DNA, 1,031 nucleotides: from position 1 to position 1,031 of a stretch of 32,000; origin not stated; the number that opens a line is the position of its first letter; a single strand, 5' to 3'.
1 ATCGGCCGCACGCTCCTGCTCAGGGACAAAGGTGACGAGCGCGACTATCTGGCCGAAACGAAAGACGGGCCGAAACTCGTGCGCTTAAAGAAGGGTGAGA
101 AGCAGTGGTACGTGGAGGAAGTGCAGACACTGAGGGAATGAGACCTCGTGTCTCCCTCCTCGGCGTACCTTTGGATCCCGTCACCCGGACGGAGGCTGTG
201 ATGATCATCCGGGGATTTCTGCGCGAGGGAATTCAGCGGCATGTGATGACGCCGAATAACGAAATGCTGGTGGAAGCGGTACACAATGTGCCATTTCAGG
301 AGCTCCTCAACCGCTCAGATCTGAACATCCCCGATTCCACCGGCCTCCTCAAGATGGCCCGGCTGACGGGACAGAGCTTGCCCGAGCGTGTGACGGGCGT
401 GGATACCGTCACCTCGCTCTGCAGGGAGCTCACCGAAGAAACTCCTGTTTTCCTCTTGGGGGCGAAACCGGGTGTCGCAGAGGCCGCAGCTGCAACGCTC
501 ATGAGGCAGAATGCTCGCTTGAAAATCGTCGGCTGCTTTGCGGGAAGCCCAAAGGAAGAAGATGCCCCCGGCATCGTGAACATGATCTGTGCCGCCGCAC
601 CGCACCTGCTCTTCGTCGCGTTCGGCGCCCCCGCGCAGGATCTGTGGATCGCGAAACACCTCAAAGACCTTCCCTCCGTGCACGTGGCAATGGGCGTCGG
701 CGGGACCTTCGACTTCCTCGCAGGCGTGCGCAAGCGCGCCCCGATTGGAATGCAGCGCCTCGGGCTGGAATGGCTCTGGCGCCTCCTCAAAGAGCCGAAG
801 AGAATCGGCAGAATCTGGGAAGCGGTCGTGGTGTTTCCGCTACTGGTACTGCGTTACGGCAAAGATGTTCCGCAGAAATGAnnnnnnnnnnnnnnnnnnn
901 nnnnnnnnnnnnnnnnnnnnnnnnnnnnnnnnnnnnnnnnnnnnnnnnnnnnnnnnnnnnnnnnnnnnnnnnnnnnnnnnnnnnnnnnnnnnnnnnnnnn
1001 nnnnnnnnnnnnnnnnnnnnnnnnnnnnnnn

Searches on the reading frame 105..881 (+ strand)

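Call 16: search_protein_families(library=pfam, proteins=[window:105-881:+])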
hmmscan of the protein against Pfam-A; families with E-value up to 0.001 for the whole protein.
window:105-881:+ (258 aa): 1 family
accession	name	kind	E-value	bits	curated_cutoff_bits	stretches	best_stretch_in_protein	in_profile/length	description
PF03808.19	Glyco_tran_WecG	-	2.2e-55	187.5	27.4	1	71-237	1-167/168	Glycosyl transferase WecG/TagA/CpsF family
